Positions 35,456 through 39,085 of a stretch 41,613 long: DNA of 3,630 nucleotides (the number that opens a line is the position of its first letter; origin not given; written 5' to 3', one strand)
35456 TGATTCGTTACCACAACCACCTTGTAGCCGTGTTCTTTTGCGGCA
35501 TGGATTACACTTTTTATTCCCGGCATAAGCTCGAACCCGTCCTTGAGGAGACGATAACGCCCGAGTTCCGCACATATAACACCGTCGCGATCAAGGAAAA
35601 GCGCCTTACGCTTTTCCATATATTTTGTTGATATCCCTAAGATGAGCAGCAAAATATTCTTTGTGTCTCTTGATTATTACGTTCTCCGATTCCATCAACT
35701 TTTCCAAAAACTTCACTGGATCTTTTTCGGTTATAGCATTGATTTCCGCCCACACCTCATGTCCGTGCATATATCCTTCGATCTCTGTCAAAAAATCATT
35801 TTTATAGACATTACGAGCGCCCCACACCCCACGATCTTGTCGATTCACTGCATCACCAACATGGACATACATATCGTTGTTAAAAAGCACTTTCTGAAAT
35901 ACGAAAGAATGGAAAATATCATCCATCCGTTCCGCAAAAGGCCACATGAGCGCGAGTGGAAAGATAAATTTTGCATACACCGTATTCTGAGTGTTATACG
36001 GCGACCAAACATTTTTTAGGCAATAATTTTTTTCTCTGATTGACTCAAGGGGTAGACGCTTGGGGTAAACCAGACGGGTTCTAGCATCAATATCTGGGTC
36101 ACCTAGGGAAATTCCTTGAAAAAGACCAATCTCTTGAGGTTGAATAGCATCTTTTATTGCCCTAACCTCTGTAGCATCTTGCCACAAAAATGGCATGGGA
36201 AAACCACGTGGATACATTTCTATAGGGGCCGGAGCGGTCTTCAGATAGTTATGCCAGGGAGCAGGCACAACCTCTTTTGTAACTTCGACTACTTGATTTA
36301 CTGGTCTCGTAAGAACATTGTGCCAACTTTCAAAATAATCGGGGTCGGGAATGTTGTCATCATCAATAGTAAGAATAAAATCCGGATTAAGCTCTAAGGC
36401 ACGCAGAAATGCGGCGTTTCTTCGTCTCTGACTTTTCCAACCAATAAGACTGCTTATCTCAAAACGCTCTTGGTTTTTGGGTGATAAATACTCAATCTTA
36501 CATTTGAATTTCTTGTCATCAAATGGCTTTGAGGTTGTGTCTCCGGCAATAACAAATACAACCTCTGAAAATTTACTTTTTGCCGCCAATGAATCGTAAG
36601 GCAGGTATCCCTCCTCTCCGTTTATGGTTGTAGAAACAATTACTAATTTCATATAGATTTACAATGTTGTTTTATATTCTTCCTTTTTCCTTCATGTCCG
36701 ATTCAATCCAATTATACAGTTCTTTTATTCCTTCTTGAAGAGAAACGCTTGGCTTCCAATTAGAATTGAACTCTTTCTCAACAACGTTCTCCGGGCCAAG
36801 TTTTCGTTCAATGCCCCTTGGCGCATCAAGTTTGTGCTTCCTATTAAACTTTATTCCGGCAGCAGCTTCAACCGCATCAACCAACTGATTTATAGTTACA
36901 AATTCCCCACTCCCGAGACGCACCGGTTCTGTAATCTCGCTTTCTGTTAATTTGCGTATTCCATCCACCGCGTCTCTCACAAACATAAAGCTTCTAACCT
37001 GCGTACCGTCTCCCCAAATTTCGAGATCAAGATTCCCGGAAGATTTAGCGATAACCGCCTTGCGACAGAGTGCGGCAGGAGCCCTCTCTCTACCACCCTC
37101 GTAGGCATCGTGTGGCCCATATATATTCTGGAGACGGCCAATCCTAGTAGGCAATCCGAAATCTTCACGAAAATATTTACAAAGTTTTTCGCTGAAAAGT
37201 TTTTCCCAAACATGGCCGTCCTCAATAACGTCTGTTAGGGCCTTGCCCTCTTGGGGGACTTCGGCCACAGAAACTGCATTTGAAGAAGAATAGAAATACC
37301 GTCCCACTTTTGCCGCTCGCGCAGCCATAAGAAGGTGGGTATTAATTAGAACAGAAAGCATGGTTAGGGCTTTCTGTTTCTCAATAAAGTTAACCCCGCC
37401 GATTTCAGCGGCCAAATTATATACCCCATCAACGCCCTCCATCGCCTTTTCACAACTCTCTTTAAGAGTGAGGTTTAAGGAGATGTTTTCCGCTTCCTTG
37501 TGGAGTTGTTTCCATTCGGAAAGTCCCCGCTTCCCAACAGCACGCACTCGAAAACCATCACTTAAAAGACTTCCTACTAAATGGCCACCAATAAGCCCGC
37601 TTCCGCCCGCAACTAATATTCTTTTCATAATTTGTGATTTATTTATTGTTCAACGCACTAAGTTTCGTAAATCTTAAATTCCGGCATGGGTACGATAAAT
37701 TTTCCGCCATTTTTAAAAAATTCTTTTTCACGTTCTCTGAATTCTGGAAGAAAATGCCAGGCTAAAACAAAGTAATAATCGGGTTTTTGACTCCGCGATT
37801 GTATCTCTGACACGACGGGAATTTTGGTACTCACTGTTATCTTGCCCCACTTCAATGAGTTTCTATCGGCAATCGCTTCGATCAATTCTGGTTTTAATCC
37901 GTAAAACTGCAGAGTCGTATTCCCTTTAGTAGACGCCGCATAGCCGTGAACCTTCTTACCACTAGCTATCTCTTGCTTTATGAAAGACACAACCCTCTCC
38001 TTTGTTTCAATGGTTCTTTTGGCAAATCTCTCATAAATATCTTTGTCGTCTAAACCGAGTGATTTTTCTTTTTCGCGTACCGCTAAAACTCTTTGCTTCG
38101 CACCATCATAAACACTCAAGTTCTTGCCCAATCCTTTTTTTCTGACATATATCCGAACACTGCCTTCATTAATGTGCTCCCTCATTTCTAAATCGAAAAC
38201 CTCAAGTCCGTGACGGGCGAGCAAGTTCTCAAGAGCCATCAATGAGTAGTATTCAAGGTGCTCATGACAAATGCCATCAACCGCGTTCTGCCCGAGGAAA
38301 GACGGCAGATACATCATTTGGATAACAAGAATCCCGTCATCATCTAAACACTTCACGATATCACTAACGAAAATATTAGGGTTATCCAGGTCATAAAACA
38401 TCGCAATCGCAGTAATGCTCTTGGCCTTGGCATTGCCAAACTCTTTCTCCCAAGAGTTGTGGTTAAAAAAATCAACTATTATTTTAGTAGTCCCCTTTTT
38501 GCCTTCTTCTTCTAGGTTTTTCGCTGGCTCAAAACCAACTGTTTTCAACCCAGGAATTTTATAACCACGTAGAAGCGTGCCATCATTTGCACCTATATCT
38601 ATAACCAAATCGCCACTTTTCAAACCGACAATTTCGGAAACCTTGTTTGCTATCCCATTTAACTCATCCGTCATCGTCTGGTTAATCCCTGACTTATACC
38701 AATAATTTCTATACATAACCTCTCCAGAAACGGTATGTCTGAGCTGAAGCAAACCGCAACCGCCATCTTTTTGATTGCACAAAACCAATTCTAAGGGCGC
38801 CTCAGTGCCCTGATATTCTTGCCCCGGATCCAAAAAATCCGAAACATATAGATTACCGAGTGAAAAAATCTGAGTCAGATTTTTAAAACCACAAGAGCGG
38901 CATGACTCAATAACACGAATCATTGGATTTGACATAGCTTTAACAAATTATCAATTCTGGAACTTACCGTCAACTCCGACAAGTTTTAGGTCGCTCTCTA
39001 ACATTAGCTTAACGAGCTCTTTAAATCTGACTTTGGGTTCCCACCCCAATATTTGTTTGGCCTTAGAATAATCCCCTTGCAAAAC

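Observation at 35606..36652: Plant-type RGP/GT75-like protein embedded among nucleotide-sugar tailoring genes: candidate pyranose-furanose mutase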

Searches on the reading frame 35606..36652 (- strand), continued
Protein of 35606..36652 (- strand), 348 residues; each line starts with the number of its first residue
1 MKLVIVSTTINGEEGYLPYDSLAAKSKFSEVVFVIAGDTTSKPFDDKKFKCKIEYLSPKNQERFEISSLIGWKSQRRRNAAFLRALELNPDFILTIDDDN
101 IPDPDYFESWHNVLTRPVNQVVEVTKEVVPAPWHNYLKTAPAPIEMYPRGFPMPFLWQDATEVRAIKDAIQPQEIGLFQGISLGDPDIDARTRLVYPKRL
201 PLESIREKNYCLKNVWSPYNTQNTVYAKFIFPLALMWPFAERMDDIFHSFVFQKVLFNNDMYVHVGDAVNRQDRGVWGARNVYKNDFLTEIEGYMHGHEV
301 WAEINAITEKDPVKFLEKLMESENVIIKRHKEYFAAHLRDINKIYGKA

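Call 64: search_protein_families(library=ncbifam, proteins=[L004:7028-7972:+, L054:11042-11974:+, L006:7025-7936:-, L004:8343-9362:+, L054:13208-14143:+, L054:14106-15119:+, L016:8989-9990:+], max_evalue=1e-20)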
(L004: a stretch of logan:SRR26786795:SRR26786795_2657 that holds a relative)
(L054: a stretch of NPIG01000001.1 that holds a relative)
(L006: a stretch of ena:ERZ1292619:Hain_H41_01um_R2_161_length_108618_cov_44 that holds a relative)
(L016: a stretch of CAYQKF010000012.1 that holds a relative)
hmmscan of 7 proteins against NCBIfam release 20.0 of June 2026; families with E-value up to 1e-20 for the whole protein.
L004:7028-7972:+ (314 aa): 2 families
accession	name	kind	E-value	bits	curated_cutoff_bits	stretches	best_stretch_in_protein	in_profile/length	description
NF047922.1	GDPFucSynFcl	equivalog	2.5e-71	240.7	500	1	6-309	2-303/308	GDP-L-fucose synthase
TIGR01179.1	galE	equivalog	2.4e-21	75.9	262.3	0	8-309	1-327/332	UDP-glucose 4-epimerase GalE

L054:11042-11974:+ (310 aa): 2 families
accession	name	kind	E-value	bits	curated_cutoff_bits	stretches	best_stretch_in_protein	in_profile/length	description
NF047922.1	GDPFucSynFcl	equivalog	2.8e-54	184.7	500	1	12-308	3-301/308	GDP-L-fucose synthase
TIGR04180.1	EDH_00030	hypoth_equivalog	3.2e-27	95.4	475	1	49-276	56-272/297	NAD-dependent 4,6-dehydratase LegB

L006:7025-7936:- (303 aa): 0 families

L004:8343-9362:+ (339 aa): 5 families
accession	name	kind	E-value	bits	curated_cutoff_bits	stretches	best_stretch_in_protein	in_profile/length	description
TIGR01472.1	gmd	equivalog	6.8e-138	459.5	415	1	10-331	1-340/342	GDP-mannose 4,6-dehydratase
TIGR04180.1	EDH_00030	hypoth_equivalog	9.9e-35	120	475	1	13-316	2-296/297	NAD-dependent 4,6-dehydratase LegB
TIGR01181.1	dTDP_gluc_dehyt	equivalog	4.9e-33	114.6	365.1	1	13-324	3-306/321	dTDP-glucose 4,6-dehydratase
TIGR02622.1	CDP_4_6_dhtase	equivalog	6.2e-26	91.4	278.45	1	8-326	3-327/352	CDP-glucose 4,6-dehydratase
TIGR01179.1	galE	equivalog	7.1e-24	84.2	262.3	0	12-187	2-171/332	UDP-glucose 4-epimerase GalE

L054:13208-14143:+ (311 aa): 2 families
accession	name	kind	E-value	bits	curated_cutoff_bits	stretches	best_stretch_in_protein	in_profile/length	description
TIGR03182.1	PDH_E1_alph_y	equivalog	3.6e-75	252.8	393.85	1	5-308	6-314/315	pyruvate dehydrogenase (acetyl-transferring) E1 component subunit alpha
TIGR03181.1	PDH_E1_alph_x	equivalog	1.8e-52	178.4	411.35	1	5-310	28-329/341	pyruvate dehydrogenase (acetyl-transferring) E1 component subunit alpha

L054:14106-15119:+ (337 aa): 2 families
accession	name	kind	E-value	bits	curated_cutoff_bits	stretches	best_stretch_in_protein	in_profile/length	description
NF006667.0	PRK09212.1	subfamily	8.6e-90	300.9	321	1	14-330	1-318/327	pyruvate dehydrogenase complex E1 component subunit beta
NF008854.0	PRK11892.1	equivalog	5.2e-85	285.8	454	1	12-330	137-457/464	pyruvate dehydrogenase complex E1 component subunit beta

L016:8989-9990:+ (333 aa): 4 families
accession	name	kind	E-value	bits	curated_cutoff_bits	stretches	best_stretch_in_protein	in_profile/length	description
NF047922.1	GDPFucSynFcl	equivalog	1.7e-33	116.4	500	1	14-325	2-304/308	GDP-L-fucose synthase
TIGR04180.1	EDH_00030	hypoth_equivalog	7.1e-27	94.2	475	1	17-307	1-294/297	NAD-dependent 4,6-dehydratase LegB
TIGR01179.1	galE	equivalog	4.4e-22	78.3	262.3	1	16-325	1-328/332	UDP-glucose 4-epimerase GalE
TIGR02197.1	heptose_epim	equivalog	3.6e-21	75.6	274.6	1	17-324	1-315/316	ADP-glyceromanno-heptose 6-epimerase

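Call 70: search_protein_families(library=ncbifam, proteins=[L016:11060-12190:+], max_evalue=1e-8)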
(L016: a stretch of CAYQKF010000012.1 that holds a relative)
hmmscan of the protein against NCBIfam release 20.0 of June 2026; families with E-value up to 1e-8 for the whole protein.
L016:11060-12190:+ (376 aa): 0 families

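Call 73: search_protein_families(library=pfam, proteins=[P0194, P0153, L016:11060-12190:+, L008:7084-8202:+], max_evalue=0.01)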
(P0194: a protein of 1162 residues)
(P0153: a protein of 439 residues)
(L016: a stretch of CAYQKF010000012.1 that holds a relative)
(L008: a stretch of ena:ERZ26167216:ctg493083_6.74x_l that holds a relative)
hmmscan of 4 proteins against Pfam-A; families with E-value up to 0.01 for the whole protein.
P0194 (1162 aa): 2 families
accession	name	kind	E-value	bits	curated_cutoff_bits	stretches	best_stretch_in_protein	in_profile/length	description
PF03385.23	STELLO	-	1.7e-23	83.5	27.8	2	792-898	1-106/387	STELLO glycosyltransferases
PF22098.1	DUF6942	-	0.0019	18.7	27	0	792-832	65-105/161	Family of unknown function (DUF6942)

P0153 (439 aa): 2 families
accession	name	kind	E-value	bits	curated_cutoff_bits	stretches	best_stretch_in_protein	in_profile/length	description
PF03214.19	RGP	-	8.7e-08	32.2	23.8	1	251-416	158-335/342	Reversibly glycosylated polypeptide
PF03385.23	STELLO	-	4.6e-05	22.9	27.8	1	314-403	1-89/387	STELLO glycosyltransferases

L016:11060-12190:+ (376 aa): 1 family
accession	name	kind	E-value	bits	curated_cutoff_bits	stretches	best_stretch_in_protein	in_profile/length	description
PF13524.12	Glyco_trans_1_2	-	1.2e-06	29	25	1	252-369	36-143/144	Glycosyl transferase-like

L008:7084-8202:+ (372 aa): 1 family
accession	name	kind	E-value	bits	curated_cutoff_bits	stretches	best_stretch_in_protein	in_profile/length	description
PF13524.12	Glyco_trans_1_2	-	0.00022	21.7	25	1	308-365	84-143/144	Glycosyl transferase-like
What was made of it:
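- Tried and rejected: Uninformative; only STELLO hits (call 73).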

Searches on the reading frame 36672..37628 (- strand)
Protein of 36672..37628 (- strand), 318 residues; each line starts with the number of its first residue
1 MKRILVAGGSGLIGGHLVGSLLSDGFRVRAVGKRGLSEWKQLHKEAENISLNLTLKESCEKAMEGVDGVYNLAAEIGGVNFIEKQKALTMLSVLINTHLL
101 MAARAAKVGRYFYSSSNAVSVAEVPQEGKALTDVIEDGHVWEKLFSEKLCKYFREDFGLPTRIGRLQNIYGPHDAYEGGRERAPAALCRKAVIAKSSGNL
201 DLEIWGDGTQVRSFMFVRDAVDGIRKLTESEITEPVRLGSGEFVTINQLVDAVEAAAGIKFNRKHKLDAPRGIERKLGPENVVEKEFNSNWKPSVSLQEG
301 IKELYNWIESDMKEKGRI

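Call 16: search_protein_families(library=pfam, proteins=[window:36672-37628:-], max_evalue=0.001)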
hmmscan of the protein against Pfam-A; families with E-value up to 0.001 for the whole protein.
window:36672-37628:- (318 aa): 5 families
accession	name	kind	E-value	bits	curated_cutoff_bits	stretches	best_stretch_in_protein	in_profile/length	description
PF01370.27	Epimerase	-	5.8e-37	127.8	20.9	1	4-230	1-227/240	NAD dependent epimerase/dehydratase family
PF16363.11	GDP_Man_Dehyd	-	9.5e-22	78.3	27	1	5-286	1-316/332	GDP-mannose 4,6 dehydratase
PF05368.20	NmrA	-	2.5e-11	44.2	27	1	2-117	3-109/298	NmrA-like family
PF13460.12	NAD_binding_10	-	8.9e-09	35.9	27.2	1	8-127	1-108/184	NAD(P)H-binding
PF01073.25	3Beta_HSD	-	8.2e-05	22.2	22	1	5-120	1-120/280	3-beta hydroxysteroid dehydrogenase/isomerase family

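Call 19: search_solved_structures(query=window:36672-37628:-, max_evalue=1e-10)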
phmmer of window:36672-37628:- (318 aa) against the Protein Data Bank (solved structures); distinct sequences matched with E-value up to 1e-10: 31.
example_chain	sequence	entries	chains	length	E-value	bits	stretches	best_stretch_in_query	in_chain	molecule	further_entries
2c59_A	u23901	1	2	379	2.1e-56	194.8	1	3-315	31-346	GDP-MANNOSE-3', 5'-EPIMERASE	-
2c5a_A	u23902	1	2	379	5.1e-56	193.5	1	3-315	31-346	GDP-MANNOSE-3', 5'-EPIMERASE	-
2c54_A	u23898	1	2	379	5.4e-56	193.4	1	3-315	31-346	GDP-MANNOSE-3', 5'-EPIMERASE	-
2c5e_A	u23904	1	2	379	5.4e-56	193.4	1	3-315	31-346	GDP-MANNOSE-3', 5'-EPIMERASE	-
8sg0_A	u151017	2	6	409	2.3e-55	191.4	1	3-314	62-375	GDP-mannose 3,5-epimerase | GDP-mannose 3,5 epimerase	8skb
8rdg_A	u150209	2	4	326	2.2e-20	76.4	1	3-304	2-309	SDR family NAD(P)-dependent oxidoreductase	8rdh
8rdi_A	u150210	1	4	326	2.8e-20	76.1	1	3-304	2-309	SDR family NAD(P)-dependent oxidoreductase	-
4lk3_A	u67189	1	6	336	8.5e-20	74.6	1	2-312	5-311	UDP-glucuronic acid decarboxylase 1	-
4gll_A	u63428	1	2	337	1.1e-19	74.1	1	2-312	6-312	UDP-glucuronic acid decarboxylase 1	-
2b69_A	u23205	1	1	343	1.2e-19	74.1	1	2-312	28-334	UDP-glucuronate decarboxylase 1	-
4m55_A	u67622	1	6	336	1.4e-19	73.8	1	2-312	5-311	UDP-glucuronic acid decarboxylase 1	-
8du0_A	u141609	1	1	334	5.9e-19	71.8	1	67-310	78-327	GDP-L-fucose synthase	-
7ll6_A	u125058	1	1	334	5.9e-19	71.8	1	67-310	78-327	GDP-L-fucose synthase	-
6wjb_A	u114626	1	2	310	2.6e-18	69.7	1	2-306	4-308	NAD-dependent epimerase/dehydratase family protein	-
4zrm_A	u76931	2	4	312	3.3e-18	69.3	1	3-306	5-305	UDP-glucose 4-epimerase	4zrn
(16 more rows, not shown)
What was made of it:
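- The immediate upstream gene descends from GME (call 19).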

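Call 20: search_protein_families(library=ncbifam, proteins=[window:36672-37628:-], max_evalue=0.00001)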
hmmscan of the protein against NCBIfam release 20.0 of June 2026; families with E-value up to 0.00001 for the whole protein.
window:36672-37628:- (318 aa): 11 families
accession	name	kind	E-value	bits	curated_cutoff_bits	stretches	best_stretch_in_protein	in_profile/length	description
NF047922.1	GDPFucSynFcl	equivalog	1.8e-29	103.2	500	1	2-310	3-303/308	GDP-L-fucose synthase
TIGR04180.1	EDH_00030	hypoth_equivalog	2.1e-16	59.8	475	1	4-261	1-260/297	NAD-dependent 4,6-dehydratase LegB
TIGR01181.1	dTDP_gluc_dehyt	equivalog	4e-14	52.4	365.1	1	3-310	1-313/321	dTDP-glucose 4,6-dehydratase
TIGR03466.1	HpnA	hypoth_equivalog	3.5e-13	49.1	367.65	1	3-120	2-117/327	hopanoid-associated sugar epimerase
TIGR01179.1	galE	equivalog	8.2e-13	47.9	262.3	1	3-311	1-328/332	UDP-glucose 4-epimerase GalE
TIGR01777.1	yfcH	hypoth_equivalog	3.8e-10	39.8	207.35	1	4-151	1-141/292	TIGR01777 family oxidoreductase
NF042422.1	oxyalk_red_OleD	equivalog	7.1e-10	38.8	580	1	3-134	2-129/329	2-alkyl-3-oxoalkanoate reductase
NF052578.1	StrlDmthSdmBMthl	equivalog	8.3e-09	35.6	600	1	4-126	3-122/328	sterol demethylase protein SdmB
TIGR02197.1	heptose_epim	equivalog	1.6e-07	30.8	274.6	1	4-308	1-313/316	ADP-glyceromanno-heptose 6-epimerase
NF007490.0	PRK10084.1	subfamily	1.1e-06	27.8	649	0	143-308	171-334/361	dTDP-glucose 4,6-dehydratase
NF007582.0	PRK10217.1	equivalog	6e-06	25.6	698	0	143-226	164-238/355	dTDP-glucose 4,6-dehydratase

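Call 45: search_solved_structures(query=window:36672-37628:-, max_evalue=1e-40, show_alignments=1)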
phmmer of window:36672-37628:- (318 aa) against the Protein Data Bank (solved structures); distinct sequences matched with E-value up to 1e-40: 5.
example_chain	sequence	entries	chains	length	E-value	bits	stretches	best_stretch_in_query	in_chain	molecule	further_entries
2c59_A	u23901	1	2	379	2.1e-56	194.8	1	3-315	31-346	GDP-MANNOSE-3', 5'-EPIMERASE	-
2c5a_A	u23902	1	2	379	5.1e-56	193.5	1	3-315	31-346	GDP-MANNOSE-3', 5'-EPIMERASE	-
2c54_A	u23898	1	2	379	5.4e-56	193.4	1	3-315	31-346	GDP-MANNOSE-3', 5'-EPIMERASE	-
2c5e_A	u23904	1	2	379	5.4e-56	193.4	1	3-315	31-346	GDP-MANNOSE-3', 5'-EPIMERASE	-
8sg0_A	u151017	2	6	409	2.3e-55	191.4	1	3-314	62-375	GDP-mannose 3,5-epimerase | GDP-mannose 3,5 epimerase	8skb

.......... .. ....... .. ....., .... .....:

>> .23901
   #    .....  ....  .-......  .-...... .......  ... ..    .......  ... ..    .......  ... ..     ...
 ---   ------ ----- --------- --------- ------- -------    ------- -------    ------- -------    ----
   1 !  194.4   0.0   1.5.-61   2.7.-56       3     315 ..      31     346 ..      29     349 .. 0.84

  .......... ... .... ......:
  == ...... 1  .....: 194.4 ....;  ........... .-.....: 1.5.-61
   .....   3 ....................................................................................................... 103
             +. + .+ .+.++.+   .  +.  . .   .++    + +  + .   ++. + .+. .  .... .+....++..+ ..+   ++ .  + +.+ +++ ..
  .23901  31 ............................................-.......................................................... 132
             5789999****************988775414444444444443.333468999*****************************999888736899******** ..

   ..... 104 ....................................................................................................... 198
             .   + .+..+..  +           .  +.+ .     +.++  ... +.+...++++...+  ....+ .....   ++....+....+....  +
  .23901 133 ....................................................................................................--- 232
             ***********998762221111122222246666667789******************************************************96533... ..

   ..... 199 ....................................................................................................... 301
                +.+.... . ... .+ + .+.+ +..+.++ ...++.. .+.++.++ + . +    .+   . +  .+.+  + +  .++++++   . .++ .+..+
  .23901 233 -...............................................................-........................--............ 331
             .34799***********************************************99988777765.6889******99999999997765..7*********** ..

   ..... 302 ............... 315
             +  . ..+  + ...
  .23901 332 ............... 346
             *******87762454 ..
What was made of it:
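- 36672..37628 (-): Diverged GDP-mannose-3,5-epimerase paralog, the obligate upstream partner of heptose-class members. Ala/His/Arg replace GME Cys145/Tyr174/Lys217. E=2e-56 to At GME 2C59 (calls 19, 45).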

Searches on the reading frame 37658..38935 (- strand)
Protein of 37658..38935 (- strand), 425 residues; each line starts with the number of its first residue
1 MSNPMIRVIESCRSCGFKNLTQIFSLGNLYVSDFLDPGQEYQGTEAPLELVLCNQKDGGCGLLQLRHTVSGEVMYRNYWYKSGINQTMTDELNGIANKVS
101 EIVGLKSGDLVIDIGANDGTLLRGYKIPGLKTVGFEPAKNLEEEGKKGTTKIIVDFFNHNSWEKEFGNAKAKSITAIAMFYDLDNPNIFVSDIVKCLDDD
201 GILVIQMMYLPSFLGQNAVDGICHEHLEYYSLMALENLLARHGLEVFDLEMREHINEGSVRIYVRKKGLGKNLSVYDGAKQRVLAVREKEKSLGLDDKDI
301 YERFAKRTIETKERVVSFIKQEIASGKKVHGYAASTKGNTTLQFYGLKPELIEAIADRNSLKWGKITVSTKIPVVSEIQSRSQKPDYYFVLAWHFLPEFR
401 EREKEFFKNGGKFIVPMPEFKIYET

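Call 16: search_protein_families(library=pfam, proteins=[window:37658-38935:-], max_evalue=0.001)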
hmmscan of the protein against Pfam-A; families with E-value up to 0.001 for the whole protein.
window:37658-38935:- (425 aa): 3 families
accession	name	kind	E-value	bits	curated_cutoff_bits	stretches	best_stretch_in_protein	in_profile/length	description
PF08484.17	Methyltransf_14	-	6e-43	146.8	23.5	1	257-418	4-160/160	C-methyltransferase C-terminal domain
PF13489.12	Methyltransf_23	-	4.5e-15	56.2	27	1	98-246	12-161/164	Methyltransferase domain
PF08421.16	Methyltransf_13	-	1.1e-10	41.9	31.3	1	12-75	1-62/62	Putative zinc binding domain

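Call 20: search_protein_families(library=ncbifam, proteins=[window:37658-38935:-], max_evalue=0.00001)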
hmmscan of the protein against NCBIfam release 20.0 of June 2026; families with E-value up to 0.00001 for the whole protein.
window:37658-38935:- (425 aa): 0 families
